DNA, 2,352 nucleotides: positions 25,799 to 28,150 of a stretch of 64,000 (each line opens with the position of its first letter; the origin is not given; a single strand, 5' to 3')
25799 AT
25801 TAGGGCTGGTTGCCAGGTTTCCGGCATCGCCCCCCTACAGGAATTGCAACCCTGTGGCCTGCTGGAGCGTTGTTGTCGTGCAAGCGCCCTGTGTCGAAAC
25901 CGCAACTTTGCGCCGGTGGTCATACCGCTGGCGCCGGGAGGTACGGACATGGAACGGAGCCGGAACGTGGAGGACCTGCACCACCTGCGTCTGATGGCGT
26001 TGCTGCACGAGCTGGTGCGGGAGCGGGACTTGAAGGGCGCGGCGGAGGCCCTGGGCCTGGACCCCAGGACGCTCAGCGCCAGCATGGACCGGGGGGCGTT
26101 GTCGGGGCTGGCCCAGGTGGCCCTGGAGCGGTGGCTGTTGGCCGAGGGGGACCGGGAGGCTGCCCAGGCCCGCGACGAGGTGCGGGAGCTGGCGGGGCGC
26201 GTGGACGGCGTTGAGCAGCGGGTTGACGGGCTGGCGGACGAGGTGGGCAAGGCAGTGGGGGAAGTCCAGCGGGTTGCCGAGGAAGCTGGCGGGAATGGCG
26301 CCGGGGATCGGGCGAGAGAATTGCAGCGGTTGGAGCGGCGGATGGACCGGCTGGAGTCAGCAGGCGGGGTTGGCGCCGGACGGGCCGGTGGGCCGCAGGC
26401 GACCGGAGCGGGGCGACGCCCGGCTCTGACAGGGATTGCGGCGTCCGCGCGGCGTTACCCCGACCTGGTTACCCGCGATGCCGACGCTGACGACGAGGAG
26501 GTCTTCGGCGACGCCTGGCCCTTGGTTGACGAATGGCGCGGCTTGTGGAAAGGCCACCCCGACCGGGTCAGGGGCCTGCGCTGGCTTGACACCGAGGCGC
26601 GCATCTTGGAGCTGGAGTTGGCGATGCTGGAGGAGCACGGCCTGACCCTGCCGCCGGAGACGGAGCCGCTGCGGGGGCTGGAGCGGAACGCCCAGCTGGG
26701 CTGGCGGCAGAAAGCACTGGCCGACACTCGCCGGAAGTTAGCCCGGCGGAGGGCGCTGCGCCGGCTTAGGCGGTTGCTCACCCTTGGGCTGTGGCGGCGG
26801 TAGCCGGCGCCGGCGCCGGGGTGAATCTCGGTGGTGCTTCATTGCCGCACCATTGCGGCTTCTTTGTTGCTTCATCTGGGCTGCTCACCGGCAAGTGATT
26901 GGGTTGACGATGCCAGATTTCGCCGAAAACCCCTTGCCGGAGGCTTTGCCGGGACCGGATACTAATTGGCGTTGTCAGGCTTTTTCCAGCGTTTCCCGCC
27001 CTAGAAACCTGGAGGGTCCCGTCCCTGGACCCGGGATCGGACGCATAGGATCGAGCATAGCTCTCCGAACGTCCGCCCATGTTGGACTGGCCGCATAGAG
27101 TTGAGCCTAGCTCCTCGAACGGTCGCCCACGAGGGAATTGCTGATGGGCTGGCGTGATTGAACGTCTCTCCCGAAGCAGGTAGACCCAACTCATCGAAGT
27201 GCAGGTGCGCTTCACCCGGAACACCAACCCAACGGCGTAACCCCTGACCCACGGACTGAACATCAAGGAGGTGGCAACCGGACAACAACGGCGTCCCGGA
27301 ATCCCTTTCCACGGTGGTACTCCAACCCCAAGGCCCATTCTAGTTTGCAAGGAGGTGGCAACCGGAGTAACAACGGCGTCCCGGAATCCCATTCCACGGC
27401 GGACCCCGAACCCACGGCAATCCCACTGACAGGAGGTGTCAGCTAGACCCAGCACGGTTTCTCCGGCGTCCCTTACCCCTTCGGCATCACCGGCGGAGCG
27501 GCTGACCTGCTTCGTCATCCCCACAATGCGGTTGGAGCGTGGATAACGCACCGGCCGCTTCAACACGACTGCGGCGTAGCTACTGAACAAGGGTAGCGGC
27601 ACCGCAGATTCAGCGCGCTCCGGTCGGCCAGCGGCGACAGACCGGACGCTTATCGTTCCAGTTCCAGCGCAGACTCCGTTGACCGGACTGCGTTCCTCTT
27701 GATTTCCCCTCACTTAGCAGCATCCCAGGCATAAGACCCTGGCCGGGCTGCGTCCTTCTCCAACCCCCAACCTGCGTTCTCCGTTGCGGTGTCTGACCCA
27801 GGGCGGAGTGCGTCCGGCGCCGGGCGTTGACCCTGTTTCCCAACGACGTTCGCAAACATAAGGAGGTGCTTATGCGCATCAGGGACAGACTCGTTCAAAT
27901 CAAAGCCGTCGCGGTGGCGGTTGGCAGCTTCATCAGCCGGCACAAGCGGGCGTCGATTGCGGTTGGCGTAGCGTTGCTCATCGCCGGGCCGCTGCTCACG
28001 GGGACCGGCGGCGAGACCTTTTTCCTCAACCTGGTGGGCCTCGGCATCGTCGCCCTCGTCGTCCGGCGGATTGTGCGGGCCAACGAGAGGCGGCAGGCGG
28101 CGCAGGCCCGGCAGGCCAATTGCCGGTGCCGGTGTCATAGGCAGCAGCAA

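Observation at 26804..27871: A roughly 1.1 kb non-coding region conserved in both ICE copies, with structure-preserving substitutions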

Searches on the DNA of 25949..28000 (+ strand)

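Call 13: search_rna_families(source=window, start=26700, end=28000, threshold=evalue, max_evalue=5)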
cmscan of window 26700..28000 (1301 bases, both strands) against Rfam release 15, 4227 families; matches with E-value up to 5: 3.
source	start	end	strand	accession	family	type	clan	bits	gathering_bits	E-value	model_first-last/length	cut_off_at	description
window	26794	26865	+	RF01394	isrK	Gene; sRNA;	-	23.4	50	0.015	1-77/77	no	isrK Hfq binding RNA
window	27594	27660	-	RF01119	sR32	Gene; snRNA; snoRNA; CD-box;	-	15.2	40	0.29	1-57/57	no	Small nucleolar RNA sR32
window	26795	26894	+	RF01877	MIAT_exon5_3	Gene; lncRNA;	-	11.7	90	0.33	1-382/382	no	Myocardial infarction associated transcript exon 5 conserved region 3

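Call 20: search_dna_similar(query=window:26804-27871:+, collection=plasmids, mode=distant, max_rows=30)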
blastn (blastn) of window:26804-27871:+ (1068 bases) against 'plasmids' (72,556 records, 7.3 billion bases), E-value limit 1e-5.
No match.

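Call 66: search_rna_families(sources=[L058, L017, L055, L030, L033, L041, L051, L007, L079, L028, L013], threshold=gathering)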
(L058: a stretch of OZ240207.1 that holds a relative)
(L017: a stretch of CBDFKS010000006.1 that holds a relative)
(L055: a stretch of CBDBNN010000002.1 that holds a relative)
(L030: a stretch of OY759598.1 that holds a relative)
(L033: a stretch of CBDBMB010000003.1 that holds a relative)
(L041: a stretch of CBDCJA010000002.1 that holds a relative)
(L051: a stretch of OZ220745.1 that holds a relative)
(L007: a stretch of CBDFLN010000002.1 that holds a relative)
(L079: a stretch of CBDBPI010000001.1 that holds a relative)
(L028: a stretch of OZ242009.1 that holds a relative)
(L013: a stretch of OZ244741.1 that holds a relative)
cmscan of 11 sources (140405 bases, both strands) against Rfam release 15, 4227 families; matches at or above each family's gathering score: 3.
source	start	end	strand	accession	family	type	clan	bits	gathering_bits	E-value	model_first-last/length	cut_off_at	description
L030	11669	11767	+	RF00029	Intron_gpII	Intron;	-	67.4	40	9.2e-11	1-77/77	no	Group II catalytic intron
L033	12171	12269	+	RF00029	Intron_gpII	Intron;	-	65.6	40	2.6e-10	1-77/77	no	Group II catalytic intron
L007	3443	3543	-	RF00029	Intron_gpII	Intron;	-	63.4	40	8.8e-10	1-77/77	no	Group II catalytic intron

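Call 67: search_rna_families(source=L058, start=6850, end=7620, threshold=evalue, max_evalue=1)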
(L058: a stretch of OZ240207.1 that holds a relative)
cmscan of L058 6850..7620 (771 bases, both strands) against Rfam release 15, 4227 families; matches with E-value up to 1: 0.
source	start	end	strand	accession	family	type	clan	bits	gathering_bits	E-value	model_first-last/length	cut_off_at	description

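Call 70: build_rna_model(alignment_id=A3, structure=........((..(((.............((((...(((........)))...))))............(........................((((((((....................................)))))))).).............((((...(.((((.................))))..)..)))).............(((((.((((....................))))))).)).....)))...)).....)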
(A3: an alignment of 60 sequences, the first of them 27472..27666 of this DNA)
Model R1 built from alignment A3 (60 sequences, 274 columns); structure: as given.
model positions 193; base pairs 39; branch points 3; effective number of sequences 4.38; information 0.59 bits per position. Calibrated on 0.2 Mb of random sequence (short: E-values are rough).
structure used (alignment columns):
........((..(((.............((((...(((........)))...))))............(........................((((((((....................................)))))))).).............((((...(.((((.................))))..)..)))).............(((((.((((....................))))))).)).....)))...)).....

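Call 71: search_with_rna_model(model_id=R1, sources=[window, L001, L002, L003, L004, L005, L006, L007, L008, L009, L010, L011, L012, L013, L014, L015, L016, L017, L018, L019, L020, L021, L022, L023, L024, L025, L026, L027, L028, L029, L030, L031, L032, L033, L034, L035, L036, L037, L038, L039, L040, L041, L042, L043, L044, L045, L046, L047, L048, L049, L050, L051, L052, L053, L054, L055, L056, L057, L058, L059, L060, L061, L062, L063, L064, L065, L066, L067, L068, L069, L070, L071, L072, L073, L074, L075, L076, L077, L078, L079, L080, L081, L082, L083, L084, L085, L086, L087, L088, L089, L090, L091, L092, L093, L094, L095, L096], max_evalue=0.001, make_alignment=true)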
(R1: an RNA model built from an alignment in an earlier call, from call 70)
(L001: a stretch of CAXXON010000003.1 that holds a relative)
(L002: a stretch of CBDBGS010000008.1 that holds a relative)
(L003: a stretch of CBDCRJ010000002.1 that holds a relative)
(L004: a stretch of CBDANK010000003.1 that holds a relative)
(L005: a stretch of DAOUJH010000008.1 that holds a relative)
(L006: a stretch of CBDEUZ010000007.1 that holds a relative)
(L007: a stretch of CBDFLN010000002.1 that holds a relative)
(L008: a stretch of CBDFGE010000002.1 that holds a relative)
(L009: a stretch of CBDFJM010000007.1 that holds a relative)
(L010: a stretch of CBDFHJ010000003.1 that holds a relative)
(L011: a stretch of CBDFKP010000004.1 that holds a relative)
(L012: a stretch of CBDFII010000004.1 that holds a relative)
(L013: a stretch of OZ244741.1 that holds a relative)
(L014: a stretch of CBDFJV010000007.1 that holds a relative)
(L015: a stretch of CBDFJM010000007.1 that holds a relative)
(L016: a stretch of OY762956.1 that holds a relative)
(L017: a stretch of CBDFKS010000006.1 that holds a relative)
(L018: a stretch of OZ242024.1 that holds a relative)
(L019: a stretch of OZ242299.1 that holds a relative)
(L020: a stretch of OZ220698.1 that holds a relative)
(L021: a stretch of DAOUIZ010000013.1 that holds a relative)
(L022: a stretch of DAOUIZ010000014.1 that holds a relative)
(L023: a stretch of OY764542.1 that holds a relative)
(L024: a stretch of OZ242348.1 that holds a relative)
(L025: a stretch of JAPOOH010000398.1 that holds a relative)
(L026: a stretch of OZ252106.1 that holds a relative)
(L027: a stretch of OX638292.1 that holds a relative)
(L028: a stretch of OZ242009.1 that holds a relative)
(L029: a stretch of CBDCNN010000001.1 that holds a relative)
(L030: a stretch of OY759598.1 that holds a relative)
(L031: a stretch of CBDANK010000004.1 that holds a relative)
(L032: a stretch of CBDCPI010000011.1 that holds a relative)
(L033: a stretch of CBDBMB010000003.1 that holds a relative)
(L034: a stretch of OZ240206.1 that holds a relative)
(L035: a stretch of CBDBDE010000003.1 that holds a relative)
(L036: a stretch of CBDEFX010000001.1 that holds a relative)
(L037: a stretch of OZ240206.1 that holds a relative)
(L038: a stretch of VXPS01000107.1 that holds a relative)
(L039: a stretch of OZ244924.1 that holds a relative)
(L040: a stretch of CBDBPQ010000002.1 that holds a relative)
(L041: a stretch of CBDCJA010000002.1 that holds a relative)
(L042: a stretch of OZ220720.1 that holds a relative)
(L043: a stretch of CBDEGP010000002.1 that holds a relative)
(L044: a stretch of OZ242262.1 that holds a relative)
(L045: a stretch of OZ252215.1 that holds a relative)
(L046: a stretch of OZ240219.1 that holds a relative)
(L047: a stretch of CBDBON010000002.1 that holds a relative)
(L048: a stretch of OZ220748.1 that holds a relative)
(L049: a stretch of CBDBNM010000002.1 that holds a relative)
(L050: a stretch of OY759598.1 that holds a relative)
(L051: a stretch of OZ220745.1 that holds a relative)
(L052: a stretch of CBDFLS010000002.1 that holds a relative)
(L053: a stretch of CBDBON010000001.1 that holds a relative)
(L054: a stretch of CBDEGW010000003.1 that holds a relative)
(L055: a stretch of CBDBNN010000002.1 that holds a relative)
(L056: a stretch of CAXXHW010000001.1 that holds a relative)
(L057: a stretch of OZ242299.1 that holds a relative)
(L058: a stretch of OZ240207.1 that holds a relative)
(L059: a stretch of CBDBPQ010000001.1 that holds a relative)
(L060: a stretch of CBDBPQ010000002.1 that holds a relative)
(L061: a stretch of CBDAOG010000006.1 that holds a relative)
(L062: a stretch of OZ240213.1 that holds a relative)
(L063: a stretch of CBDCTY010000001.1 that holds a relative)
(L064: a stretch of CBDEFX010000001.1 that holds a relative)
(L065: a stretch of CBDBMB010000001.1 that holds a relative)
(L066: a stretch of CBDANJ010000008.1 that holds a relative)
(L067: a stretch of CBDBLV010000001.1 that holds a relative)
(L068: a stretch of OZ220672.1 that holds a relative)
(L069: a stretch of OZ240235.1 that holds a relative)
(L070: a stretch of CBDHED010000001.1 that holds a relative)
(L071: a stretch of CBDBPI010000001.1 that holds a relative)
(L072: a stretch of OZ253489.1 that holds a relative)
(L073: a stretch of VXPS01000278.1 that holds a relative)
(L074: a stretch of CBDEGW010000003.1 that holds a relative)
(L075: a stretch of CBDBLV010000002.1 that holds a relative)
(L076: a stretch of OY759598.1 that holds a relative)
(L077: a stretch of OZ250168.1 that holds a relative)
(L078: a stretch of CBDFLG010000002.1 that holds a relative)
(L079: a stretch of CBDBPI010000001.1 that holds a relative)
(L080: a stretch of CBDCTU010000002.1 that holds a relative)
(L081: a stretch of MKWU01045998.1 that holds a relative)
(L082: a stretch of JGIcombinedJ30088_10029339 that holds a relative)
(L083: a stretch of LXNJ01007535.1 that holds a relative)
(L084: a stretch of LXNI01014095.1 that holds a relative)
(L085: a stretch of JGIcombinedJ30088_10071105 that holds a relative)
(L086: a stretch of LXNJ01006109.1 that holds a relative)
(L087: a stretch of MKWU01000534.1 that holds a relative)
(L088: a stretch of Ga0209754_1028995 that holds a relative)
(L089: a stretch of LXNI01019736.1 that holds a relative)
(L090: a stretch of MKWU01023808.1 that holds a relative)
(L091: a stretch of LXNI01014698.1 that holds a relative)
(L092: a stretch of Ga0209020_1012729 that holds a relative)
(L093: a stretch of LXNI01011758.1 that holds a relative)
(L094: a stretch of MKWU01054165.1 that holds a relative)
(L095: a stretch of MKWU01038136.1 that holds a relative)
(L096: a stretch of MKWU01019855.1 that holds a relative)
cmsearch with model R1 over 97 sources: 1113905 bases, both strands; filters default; matches with E-value up to 0.001: 89.
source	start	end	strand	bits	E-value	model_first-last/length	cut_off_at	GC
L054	7246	7434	+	197.5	3.9e-46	1-193/193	no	0.65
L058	7206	7394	+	196.8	5.8e-46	1-193/193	no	0.65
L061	7206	7394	+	195.8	1e-45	1-193/193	no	0.65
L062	7203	7391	+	195.4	1.3e-45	1-193/193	no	0.65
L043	7244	7432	+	193.2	4.6e-45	1-193/193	no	0.66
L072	5513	5701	+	191.9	9.6e-45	1-193/193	no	0.67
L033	7141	7327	+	191.8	1e-44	1-193/193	no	0.66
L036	7237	7425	+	191.7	1.1e-44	1-193/193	no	0.64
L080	7220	7407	+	190.3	2.3e-44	1-193/193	no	0.65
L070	7207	7395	+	190.2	2.5e-44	1-193/193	no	0.65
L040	7140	7326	+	189.5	3.6e-44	1-193/193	no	0.66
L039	7203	7389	+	188.9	5.3e-44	1-193/193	no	0.64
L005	7135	7321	+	186.9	1.6e-43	1-193/193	no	0.66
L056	7205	7392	+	184.9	4.9e-43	1-193/193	no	0.63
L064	7245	7433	+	184.7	5.5e-43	1-193/193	no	0.65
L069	7199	7385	+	180.7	5.5e-42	1-193/193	no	0.68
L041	7268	7453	+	178.1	2.4e-41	1-193/193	no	0.63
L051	7238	7420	+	166.1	2.1e-38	1-193/193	no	0.66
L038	3196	3377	+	163.4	9.7e-38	1-193/193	no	0.66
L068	7221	7402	+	161.4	3e-37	1-193/193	no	0.66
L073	1396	1583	+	161.3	3.2e-37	1-193/193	no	0.66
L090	1899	2084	+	161.3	3.3e-37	1-193/193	no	0.63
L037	8015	8200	+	161.1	3.6e-37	1-193/193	no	0.66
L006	7108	7296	+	161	3.8e-37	1-193/193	no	0.65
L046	7277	7482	+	157.7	2.5e-36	1-193/193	no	0.71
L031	7197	7383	+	156.8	4e-36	1-193/193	no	0.63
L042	7235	7417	+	154.8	1.3e-35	1-193/193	no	0.66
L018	9462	9649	+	152.9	3.7e-35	1-193/193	no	0.7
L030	7063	7263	+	152.4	5e-35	1-193/193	no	0.62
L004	8829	9022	+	151.7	7.6e-35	1-193/193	no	0.62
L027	7152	7340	+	148.3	5.1e-34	1-193/193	no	0.68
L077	7302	7533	+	147.2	9.6e-34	1-193/193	no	0.66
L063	7270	7475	+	146.9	1.1e-33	1-193/193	no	0.67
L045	7036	7234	+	146.9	1.1e-33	1-193/193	no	0.64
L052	7015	7213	+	146.9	1.1e-33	1-193/193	no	0.64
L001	8834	9031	+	144.4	4.5e-33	1-193/193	no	0.63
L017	7027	7224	+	143.9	6.2e-33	1-193/193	no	0.63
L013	7234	7476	+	143.3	8.5e-33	1-193/193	no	0.63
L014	7027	7224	+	142.2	1.6e-32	1-193/193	no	0.64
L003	7522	7714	+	141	3.2e-32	1-193/193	no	0.61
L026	7015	7212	+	141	3.2e-32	1-193/193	no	0.64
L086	2844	3041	+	139.2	8.7e-32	1-193/193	no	0.64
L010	7026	7225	+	137.6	2.1e-31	1-193/193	no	0.65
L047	4981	5176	+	137.4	2.4e-31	1-193/193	no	0.67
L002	7434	7627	+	136.9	3.2e-31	1-193/193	no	0.6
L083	2110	2297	-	134.7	1.2e-30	1-193/193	no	0.62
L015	7027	7226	+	132.5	4e-30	1-193/193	no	0.65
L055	2735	2930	+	132.3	4.4e-30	1-193/193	no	0.66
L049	4982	5177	+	131.6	6.4e-30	1-193/193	no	0.68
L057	4981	5176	+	131.6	6.4e-30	1-193/193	no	0.68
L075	4982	5177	+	131.6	6.4e-30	1-193/193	no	0.68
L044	4985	5180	+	128.1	4.6e-29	1-193/193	no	0.67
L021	3713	3906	+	127.6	6.2e-29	1-193/193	no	0.63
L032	7303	7500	+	125.2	2.4e-28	1-193/193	no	0.63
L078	7327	7528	+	122.4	1.2e-27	1-193/193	no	0.65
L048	7203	7404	+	121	2.7e-27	1-193/193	no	0.66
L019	7222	7428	+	119.7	5.7e-27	1-193/193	no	0.66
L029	7303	7503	+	119.2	7.2e-27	1-193/193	no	0.61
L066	7330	7525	+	118.9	8.6e-27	1-193/193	no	0.58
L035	7256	7456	+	116.1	4.1e-26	1-193/193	no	0.7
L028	7447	7652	+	110.4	1e-24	1-193/193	no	0.65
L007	7073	7288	+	109.3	1.9e-24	1-193/193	no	0.65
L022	7272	7471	+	108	4.2e-24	1-193/193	no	0.69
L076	8363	8558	+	100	3.9e-22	1-193/193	no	0.63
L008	7073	7287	+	99.6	4.8e-22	1-193/193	no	0.65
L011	7044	7230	+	98.7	8.2e-22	1-193/193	no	0.61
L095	1558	1763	-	86.6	7.7e-19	1-193/193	no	0.67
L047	7087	7322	+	84.1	3.1e-18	1-193/193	no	0.67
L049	7087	7322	+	81.2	1.6e-17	1-193/193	no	0.68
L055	7087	7322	+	81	1.9e-17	1-193/193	no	0.68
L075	8835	9013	+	76.7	2.1e-16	1-193/193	no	0.68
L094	25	222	-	74.4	7.9e-16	1-193/193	no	0.59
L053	7082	7272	+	72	3e-15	1-193/193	no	0.7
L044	7086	7280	+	69.3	1.4e-14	1-193/193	no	0.65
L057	7099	7278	+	69.1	1.6e-14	1-193/193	no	0.68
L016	6875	7056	+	62.4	7e-13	1-193/193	no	0.63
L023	7257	7445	+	59.1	4.5e-12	1-193/193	no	0.7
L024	7257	7445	+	58.1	8.1e-12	1-193/193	no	0.7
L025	6664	6853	+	53.4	1.1e-10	1-193/193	no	0.7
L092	2430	2609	+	45.4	1e-08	1-193/193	no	0.71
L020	7043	7189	+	41.4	1e-07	1-193/193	no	0.69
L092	120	307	+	38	6.8e-07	1-193/193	no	0.67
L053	5255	5431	+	36.7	1.4e-06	1-193/193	no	0.64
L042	7283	7316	-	29.8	7.3e-05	55-88/193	no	0.68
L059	7087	7228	+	25.9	0.00067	1-193/193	no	0.69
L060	7087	7228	+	25.9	0.00067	1-193/193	no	0.69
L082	1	59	-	25.3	0.00093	1-62/193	3'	0.61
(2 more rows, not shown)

Alignment A6: 89 matches aligned to the model, 421 columns, each read 5' to 3' on its own strand. Consensus structure (alignment columns), stored with it:
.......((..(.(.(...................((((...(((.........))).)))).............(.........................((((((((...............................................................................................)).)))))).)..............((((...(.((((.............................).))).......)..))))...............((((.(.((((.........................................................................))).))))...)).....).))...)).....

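Call 74: build_rna_model(alignment_id=A4, structure=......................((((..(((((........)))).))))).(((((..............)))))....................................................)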
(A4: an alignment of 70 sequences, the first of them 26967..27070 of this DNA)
Model R2 built from alignment A4 (70 sequences, 128 columns); structure: as given.
model positions 102; base pairs 14; branch points 1; effective number of sequences 3.46; information 0.59 bits per position. Calibrated on 0.2 Mb of random sequence (short: E-values are rough).
structure used (alignment columns):
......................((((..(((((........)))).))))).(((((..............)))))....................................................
